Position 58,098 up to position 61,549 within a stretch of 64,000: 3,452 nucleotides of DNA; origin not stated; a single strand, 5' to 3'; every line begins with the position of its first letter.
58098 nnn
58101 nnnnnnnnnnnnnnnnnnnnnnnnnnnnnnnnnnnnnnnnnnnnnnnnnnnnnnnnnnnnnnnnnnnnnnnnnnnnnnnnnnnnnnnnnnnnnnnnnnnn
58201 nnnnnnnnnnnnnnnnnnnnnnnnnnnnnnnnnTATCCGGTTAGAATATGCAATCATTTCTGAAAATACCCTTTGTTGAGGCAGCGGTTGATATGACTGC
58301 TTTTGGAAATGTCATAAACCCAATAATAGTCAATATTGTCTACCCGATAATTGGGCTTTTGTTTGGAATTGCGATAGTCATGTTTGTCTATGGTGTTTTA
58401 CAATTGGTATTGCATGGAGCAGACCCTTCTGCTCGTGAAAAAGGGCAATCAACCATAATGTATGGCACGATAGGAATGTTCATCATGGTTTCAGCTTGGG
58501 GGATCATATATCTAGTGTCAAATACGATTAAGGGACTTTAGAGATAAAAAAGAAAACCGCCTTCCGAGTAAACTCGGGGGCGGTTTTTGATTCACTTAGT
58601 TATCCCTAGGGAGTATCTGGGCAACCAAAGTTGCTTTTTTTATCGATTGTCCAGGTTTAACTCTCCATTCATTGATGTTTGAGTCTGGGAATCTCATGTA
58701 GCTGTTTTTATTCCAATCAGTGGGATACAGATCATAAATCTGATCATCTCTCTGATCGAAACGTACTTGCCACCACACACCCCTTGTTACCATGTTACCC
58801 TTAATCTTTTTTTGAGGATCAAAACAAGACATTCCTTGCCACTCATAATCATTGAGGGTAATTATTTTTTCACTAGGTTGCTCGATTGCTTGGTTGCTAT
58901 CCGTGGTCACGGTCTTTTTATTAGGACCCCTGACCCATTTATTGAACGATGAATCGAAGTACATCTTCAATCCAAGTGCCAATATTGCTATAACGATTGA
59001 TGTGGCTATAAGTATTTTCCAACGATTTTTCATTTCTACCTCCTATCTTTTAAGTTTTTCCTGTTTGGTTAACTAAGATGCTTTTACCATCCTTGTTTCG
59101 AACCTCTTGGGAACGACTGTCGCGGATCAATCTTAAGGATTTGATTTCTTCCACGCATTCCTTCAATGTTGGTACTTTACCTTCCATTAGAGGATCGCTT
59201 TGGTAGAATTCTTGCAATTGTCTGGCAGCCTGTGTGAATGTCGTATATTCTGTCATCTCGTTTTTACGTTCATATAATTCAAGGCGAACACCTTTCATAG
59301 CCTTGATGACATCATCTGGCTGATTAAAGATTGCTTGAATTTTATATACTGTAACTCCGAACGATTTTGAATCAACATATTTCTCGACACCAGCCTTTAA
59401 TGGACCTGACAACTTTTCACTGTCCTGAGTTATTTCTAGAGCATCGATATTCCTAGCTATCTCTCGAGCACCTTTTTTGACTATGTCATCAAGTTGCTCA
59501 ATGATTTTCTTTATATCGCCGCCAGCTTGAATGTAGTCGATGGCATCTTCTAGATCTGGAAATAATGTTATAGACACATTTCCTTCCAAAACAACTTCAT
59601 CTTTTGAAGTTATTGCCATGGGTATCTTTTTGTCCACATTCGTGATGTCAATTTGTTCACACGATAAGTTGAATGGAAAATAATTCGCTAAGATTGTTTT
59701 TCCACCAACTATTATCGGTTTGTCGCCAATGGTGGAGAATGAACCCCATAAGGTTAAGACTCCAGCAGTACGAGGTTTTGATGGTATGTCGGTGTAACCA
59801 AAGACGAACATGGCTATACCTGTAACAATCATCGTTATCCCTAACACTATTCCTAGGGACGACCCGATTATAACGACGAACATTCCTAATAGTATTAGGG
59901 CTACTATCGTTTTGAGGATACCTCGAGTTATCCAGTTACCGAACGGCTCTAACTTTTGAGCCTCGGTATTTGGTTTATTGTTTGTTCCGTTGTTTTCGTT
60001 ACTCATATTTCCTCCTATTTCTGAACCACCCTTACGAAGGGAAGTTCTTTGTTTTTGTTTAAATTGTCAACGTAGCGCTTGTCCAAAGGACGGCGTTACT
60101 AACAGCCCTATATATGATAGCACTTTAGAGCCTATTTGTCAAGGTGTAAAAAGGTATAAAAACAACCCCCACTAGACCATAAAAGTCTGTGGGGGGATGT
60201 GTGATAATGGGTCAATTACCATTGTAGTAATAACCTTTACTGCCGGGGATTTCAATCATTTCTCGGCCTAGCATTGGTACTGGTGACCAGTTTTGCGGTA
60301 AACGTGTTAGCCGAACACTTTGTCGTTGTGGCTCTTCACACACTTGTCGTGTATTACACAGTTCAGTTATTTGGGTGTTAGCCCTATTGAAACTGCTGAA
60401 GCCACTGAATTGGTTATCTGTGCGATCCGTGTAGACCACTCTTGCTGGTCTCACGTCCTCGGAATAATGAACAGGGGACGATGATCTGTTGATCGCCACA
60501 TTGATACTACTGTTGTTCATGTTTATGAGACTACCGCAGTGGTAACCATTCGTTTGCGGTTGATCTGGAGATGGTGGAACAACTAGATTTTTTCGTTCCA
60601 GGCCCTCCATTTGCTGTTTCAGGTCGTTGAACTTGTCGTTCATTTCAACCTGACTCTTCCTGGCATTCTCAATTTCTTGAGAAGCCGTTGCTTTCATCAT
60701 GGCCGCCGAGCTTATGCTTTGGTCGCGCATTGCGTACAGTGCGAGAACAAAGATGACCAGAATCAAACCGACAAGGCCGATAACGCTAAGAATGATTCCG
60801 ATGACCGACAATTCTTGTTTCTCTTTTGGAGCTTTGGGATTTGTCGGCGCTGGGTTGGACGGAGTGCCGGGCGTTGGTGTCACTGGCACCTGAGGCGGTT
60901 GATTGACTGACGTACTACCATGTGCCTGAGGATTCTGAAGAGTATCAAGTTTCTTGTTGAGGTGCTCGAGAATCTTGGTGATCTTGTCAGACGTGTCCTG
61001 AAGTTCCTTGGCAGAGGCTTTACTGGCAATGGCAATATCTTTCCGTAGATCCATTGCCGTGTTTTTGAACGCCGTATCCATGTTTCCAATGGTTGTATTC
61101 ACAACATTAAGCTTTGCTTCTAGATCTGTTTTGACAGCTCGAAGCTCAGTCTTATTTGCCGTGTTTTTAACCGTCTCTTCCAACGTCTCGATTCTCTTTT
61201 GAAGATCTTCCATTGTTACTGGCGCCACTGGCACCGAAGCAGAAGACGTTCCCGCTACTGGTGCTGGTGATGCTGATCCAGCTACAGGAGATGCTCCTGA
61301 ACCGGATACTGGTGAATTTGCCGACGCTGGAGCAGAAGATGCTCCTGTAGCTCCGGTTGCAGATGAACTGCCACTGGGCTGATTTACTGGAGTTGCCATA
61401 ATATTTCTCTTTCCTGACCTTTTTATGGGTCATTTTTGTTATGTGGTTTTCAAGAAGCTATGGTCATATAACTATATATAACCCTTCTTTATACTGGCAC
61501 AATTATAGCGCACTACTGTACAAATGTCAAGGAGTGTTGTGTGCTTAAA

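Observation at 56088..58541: Array of six tandem paralogous small two-TM proteins with T4SS-pilin (VirB2/TrbC-like) architecture, with no secretion ATPase in view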

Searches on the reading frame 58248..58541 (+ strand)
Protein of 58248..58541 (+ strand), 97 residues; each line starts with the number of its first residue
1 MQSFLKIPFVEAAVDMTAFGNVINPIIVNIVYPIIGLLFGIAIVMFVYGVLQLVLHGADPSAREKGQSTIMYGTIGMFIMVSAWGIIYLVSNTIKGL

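Call 3: search_protein_families(library=pfam, proteins=[window:58248-58541:+], max_evalue=1)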
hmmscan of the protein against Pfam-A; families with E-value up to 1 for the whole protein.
window:58248-58541:+ (97 aa): 4 families
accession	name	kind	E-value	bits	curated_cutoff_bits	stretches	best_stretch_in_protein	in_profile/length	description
PF18895.5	T4SS_pilin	-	6.5e-11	42.6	26.6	1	21-89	3-70/71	Type IV secretion system pilin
PF01741.23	MscL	-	0.0023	18.7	27.4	1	17-75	25-74/123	Large-conductance mechanosensitive channel, MscL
PF12725.13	DUF3810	-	0.28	11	28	1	25-89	15-84/311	Protein of unknown function (DUF3810)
PF15062.11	ARL6IP6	-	0.37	11.4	27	0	62-91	19-48/86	Haemopoietic lineage transmembrane helix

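Call 4: search_protein_families(library=ncbifam, proteins=[window:58248-58541:+], max_evalue=1)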
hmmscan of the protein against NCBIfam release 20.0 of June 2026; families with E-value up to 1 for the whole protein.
window:58248-58541:+ (97 aa): 8 families
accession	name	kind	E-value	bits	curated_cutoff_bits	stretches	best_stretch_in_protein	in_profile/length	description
NF045849.1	ICE_MMCAP2_0565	equivalog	6.7e-06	25.7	40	1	17-94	3-80/80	Mbov_0395 family pilin-like conjugal transfer protein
NF010557.0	PRK13952.1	equivalog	0.0063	16.7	159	1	17-81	27-91/142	large conductance mechanosensitive channel protein MscL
NF007711.0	PRK10408.1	equivalog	0.011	15.9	124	1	34-78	7-50/112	L-valine transporter subunit YgaH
NF001843.0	PRK00567.1-4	equivalog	0.013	15.6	142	1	17-74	27-77/135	large-conductance mechanosensitive channel protein MscL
NF010560.0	PRK13955.1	equivalog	0.11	12.4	180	0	16-41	24-49/132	large conductance mechanosensitive channel protein MscL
NF010559.0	PRK13954.1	equivalog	0.13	12.8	176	1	13-41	21-49/120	large conductance mechanosensitive channel protein MscL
NF010558.0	PRK13953.1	equivalog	0.16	12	197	1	13-40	24-51/128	large conductance mechanosensitive channel protein MscL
NF001278.0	PRK00235.1-5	equivalog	0.3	10.7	252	0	30-47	33-50/246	adenosylcobinamide-GDP ribazoletransferase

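Call 96: search_protein_families(library=phrogs, proteins=[window:58248-58541:+], max_evalue=0.01)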
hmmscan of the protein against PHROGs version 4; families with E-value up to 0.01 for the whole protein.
window:58248-58541:+ (97 aa): 0 families

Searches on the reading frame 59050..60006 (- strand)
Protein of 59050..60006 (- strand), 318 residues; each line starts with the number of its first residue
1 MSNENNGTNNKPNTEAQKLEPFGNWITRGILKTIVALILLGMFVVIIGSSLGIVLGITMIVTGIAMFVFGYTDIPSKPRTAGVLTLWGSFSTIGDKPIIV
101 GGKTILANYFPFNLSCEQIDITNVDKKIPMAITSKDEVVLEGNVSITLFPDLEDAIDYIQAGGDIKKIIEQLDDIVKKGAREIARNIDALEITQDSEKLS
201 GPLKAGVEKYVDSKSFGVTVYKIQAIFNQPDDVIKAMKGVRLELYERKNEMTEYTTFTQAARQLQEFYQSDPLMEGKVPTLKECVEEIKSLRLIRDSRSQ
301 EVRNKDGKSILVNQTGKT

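Call 3: search_protein_families(library=pfam, proteins=[window:59050-60006:-], max_evalue=1)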
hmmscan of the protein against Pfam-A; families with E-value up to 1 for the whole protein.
window:59050-60006:- (318 aa): 2 families
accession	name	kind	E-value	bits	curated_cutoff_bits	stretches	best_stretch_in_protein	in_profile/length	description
PF01145.31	Band_7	-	1.3e-06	29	23.6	1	78-247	5-165/176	SPFH domain / Band 7 family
PF08507.15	COPI_assoc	-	0.0072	16.8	30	1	25-79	67-115/130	COPI associated protein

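Call 4: search_protein_families(library=ncbifam, proteins=[window:59050-60006:-], max_evalue=1)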
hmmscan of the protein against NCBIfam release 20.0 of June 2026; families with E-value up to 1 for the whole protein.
window:59050-60006:- (318 aa): 1 family
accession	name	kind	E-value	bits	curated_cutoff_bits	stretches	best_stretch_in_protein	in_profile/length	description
TIGR02000.1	NifU_proper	equivalog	0.1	12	273.3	1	136-186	143-193/290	Fe-S cluster assembly protein NifU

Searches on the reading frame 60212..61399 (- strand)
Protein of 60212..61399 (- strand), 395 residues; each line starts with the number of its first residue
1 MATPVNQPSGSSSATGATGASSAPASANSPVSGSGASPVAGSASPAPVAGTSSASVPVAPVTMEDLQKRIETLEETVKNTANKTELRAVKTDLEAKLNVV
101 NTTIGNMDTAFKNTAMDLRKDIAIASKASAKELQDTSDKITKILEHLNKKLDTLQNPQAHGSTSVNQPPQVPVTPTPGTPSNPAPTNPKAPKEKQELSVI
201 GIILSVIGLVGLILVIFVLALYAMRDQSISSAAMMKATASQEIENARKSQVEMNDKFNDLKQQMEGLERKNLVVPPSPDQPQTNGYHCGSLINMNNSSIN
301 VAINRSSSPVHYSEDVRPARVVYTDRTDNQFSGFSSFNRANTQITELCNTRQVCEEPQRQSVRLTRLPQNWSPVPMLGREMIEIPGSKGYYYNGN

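Call 3: search_protein_families(library=pfam, proteins=[window:60212-61399:-], max_evalue=1)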
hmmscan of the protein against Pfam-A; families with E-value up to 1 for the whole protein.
window:60212-61399:- (395 aa): 14 families
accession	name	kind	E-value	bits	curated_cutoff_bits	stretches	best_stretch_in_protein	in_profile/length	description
PF13874.11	Nup54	-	7.6e-05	23.2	30.5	1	53-153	21-125/140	Nucleoporin complex subunit 54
PF08614.16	ATG16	-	0.00049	20.8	33.7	1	172-270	47-117/200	Autophagy protein 16 (ATG16)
PF19745.5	FUT8_N_cat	-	0.0046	16.2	27.6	1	61-158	111-204/499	Alpha-(1,6)-fucosyltransferase N- and catalytic domains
PF01910.22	Thiamine_BP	-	0.01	16.2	24.9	1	55-140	2-88/92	Thiamine-binding protein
PF25764.1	KIF21A_4th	-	0.068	13.3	33.1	1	63-160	30-122/183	KIF21A-like domain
PF07889.17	DUF1664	-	0.073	13.5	34.6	1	61-158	34-124/124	Protein of unknown function (DUF1664)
PF08954.16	Trimer_CC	-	0.15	12.2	27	1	62-78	34-50/52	Trimerisation motif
PF06825.17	HSBP1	-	0.16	12.3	28.6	0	63-83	29-49/51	Heat shock factor binding protein 1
PF14576.11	SEO_N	-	0.18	11.4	27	1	117-153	227-262/287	Sieve element occlusion N-terminus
PF05859.17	Mis12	-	0.24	11.6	25.7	1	65-167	116-208/231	Mis12 protein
PF24423.1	OVT1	-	0.44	11.4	30.9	0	65-154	12-97/100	Major antigen, helical domain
PF04513.17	Baculo_PEP_C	-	0.46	11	38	1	87-156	30-99/140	Baculovirus polyhedron envelope protein, PEP, C terminus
PF05549.16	Allexi_40kDa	-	0.54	10.2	26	1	93-174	76-153/271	Allexivirus 40kDa protein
PF13094.11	CENP-Q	-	0.6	10.7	28.5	1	64-157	60-143/162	CENP-Q, a CENPA-CAD centromere complex subunit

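Call 4: search_protein_families(library=ncbifam, proteins=[window:60212-61399:-], max_evalue=1)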
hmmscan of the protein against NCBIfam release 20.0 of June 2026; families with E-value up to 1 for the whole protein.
window:60212-61399:- (395 aa): 16 families
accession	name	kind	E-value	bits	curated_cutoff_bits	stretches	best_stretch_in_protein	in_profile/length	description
TIGR04211.1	SH3_and_anchor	equivalog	0.0088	15.7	65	1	57-158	62-162/198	TIGR04211 family SH3 domain-containing protein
NF033885.1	conj_TraP_IncI1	equivalog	0.017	14.9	135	1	50-166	38-152/217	conjugal transfer protein TraP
NF043076.1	PHA_gran_PhaM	subfamily_domain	0.025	14.1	38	0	84-107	17-40/52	PhaM family polyhydroxyalkanoate granule multifunctional regulatory protein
TIGR02978.1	phageshock_pspC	equivalog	0.027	14.3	104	1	200-269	34-105/121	envelope stress response membrane protein PspC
TIGR02169.1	SMC_prok_A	equivalog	0.027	12.1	729.4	1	64-156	734-827/1165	chromosome segregation protein SMC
NF038033.1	FEA1_rel_lipo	equivalog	0.052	12.2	250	1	9-56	35-78/406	FEA1-related lipoprotein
TIGR03513.1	GldL_gliding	equivalog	0.11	12.3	68.3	0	85-150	176-239/247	type IX secretion system motor protein PorL/GldL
NF010758.0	PRK14161.1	equivalog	0.13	11.9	206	1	64-151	7-93/178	nucleotide exchange factor GrpE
NF045487.1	ASRP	equivalog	0.19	10.3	300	1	64-155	386-473/593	archaea-specific SMC-related protein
NF052288.1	MSMEG_1130_fam_RHF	equivalog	0.2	10.6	480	1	91-163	15-88/387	MSMEG_1130 family ribosome hibernation factor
TIGR00383.1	corA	equivalog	0.21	10.9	200.75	1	62-156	152-243/320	magnesium/cobalt transporter CorA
NF033930.1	pneumo_PspA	exception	0.33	9.6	850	1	68-193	268-394/659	pneumococcal surface protein A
NF003034.1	PRK03918.1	equivalog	0.54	8.1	700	1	64-154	276-706/878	DNA double-strand break repair ATPase Rad50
NF006909.0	PRK09400.1-4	equivalog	0.59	10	86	0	199-217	38-54/61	preprotein translocase subunit SecE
NF045508.1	PhasinPhaH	equivalog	0.74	9.9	250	1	25-143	64-176/234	phasin PhaH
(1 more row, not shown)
